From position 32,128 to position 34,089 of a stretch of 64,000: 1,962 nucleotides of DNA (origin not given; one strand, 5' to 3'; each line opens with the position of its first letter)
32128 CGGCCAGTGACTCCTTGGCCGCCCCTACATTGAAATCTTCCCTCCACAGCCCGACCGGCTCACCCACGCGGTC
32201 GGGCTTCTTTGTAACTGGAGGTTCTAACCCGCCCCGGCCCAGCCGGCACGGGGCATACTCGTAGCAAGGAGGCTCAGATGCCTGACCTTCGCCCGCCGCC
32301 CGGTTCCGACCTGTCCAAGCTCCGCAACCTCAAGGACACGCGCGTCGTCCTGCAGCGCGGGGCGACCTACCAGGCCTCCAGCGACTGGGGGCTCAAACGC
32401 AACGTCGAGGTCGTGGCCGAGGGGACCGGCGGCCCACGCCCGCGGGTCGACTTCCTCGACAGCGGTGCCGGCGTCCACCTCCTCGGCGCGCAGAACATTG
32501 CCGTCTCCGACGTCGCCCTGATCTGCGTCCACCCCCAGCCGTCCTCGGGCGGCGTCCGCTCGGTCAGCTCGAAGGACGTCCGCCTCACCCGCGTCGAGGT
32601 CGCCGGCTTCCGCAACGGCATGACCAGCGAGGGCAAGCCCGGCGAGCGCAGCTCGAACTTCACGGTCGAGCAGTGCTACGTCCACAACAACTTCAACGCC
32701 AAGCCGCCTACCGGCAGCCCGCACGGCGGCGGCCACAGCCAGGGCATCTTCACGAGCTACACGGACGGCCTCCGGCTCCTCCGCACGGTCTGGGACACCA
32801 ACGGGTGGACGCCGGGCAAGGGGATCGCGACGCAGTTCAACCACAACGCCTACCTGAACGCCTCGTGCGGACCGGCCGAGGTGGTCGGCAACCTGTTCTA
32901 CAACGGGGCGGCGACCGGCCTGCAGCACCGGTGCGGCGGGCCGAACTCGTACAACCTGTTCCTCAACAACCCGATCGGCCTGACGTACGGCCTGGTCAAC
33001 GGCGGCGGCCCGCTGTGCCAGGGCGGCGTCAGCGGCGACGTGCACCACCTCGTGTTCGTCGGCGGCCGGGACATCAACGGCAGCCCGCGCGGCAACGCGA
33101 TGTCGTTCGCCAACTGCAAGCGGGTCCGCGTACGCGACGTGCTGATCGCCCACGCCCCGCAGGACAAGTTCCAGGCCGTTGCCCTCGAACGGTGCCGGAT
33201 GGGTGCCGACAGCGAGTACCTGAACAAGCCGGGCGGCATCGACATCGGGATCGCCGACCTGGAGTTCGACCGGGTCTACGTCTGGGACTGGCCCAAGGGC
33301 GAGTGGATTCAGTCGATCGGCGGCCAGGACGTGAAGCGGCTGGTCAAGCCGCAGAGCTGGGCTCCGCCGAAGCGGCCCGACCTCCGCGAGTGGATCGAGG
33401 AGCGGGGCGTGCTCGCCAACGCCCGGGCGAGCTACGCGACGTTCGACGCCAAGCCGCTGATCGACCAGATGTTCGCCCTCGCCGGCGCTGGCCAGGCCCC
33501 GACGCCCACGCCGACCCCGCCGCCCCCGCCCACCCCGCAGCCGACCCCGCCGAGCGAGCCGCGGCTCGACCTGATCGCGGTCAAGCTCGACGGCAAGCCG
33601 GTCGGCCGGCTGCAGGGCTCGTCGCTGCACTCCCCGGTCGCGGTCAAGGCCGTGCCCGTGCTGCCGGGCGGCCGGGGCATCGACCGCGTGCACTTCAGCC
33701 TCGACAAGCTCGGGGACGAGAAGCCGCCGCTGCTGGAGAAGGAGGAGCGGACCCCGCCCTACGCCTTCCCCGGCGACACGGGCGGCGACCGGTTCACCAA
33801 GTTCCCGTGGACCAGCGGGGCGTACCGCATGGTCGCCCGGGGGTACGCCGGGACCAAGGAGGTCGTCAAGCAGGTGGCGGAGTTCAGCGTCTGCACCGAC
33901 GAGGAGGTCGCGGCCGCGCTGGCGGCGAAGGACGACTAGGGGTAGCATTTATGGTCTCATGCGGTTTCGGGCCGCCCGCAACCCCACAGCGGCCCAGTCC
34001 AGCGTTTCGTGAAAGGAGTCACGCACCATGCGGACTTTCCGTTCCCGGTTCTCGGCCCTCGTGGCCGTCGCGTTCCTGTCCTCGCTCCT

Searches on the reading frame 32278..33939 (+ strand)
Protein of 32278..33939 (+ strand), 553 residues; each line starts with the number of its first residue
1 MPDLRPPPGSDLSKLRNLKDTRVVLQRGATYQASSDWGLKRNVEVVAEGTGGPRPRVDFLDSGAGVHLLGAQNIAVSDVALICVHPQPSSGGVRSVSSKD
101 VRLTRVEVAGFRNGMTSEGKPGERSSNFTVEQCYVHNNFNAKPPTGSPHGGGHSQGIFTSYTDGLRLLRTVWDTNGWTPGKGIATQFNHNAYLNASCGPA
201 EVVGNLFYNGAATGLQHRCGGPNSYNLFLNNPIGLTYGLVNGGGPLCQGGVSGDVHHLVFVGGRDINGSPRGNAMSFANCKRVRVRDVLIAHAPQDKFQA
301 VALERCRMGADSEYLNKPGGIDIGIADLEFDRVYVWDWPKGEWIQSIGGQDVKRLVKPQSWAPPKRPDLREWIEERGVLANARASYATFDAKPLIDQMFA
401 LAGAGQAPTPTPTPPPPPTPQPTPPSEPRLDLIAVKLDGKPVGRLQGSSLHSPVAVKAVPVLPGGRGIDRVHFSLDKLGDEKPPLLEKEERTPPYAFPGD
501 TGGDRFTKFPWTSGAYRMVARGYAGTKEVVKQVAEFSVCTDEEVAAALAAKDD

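Call 13: search_protein_families(library=pfam, proteins=[window:32278-33939:+], max_evalue=0.01)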
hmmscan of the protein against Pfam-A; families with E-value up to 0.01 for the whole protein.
window:32278-33939:+ (553 aa): 1 family
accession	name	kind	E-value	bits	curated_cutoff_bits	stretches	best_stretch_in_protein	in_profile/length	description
PF13229.12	Beta_helix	-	0.004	17.2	25.9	1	65-239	2-142/158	Right handed beta helix region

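Call 18: search_protein_families(library=phrogs, proteins=[window:32278-33939:+], max_evalue=0.001)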
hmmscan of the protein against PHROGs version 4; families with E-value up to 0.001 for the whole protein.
window:32278-33939:+ (553 aa): 0 families

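Call 22: find_encoding_contigs(protein=window:32278-33939:+, flank=5000, max_places=10)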
Protein window:32278-33939:+ (553 aa): 2 contigs read that carry it; 1 place shown.
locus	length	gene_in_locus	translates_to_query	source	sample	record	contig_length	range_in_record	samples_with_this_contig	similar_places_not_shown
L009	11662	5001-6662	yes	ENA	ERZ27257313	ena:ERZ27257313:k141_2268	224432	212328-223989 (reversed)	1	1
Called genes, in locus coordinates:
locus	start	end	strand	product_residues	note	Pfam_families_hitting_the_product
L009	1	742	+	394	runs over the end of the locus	?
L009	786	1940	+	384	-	-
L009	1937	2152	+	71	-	-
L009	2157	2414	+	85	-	-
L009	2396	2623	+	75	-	-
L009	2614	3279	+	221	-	-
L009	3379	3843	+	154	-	-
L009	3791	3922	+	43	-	-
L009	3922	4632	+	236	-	PF09258:Glyco_transf_64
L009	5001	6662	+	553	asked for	-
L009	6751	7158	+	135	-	-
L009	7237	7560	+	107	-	-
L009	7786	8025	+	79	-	-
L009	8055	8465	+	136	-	-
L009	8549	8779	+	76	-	-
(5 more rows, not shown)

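Call 23: find_homologous_proteins(query=window:32278-33939:+, max_evalue=0.00001)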
Query window:32278-33939:+ (553 aa): 6 proteins with E <= 0.00001 among 8000 candidates.
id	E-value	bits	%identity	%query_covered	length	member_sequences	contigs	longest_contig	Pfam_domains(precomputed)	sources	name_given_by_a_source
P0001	0.0e+0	1294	100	100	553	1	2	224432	-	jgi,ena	-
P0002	8.0e-207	706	58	99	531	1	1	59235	-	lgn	-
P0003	5.3e-29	119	39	35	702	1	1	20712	PF13229.13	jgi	-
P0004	4.4e-28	116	40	35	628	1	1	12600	PF13229.13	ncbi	ncbi:MAG: hypothetical protein AVDCRST_MAG64-2042, partial [uncultured Phycisphaerae bacterium]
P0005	8.8e-27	112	40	35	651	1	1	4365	-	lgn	-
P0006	2.0e-24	104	51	23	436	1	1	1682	-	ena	-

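Call 24: find_encoding_contigs(protein=P0002, flank=10000, max_places=5)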
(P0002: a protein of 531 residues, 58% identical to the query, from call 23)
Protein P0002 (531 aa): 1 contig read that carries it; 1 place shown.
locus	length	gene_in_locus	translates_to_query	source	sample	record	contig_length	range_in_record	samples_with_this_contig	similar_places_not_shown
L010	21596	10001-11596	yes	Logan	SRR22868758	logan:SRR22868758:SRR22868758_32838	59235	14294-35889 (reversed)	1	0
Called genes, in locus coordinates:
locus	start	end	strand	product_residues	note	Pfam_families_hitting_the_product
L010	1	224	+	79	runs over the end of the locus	-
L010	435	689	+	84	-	-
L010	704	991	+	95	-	-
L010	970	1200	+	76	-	-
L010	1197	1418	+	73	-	-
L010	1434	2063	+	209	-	-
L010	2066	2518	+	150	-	-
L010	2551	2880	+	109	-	-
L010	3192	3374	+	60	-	-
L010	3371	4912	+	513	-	PF13641:Glyco_tranf_2_3 (faint), PF00535:Glycos_transf_2 (faint)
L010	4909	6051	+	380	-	PF04055:Radical_SAM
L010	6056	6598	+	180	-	PF13578:Methyltransf_24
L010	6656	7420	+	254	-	-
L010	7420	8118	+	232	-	PF12804:NTP_transf_3 (weak)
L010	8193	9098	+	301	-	PF00535:Glycos_transf_2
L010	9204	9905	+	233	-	PF09258:Glyco_transf_64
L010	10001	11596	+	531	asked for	-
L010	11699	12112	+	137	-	-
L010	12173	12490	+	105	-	-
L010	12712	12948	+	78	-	-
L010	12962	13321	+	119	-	-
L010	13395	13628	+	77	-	-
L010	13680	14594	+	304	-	-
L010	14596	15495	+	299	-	-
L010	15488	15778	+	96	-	PF00196:GerE (weak)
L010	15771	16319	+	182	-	-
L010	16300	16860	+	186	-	-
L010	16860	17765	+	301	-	-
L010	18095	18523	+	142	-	-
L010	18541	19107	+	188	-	PF00072:Response_reg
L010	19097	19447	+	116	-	-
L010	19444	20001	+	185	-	PF22547:2H-SAK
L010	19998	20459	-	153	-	PF02599:CsrA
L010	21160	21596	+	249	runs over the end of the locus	-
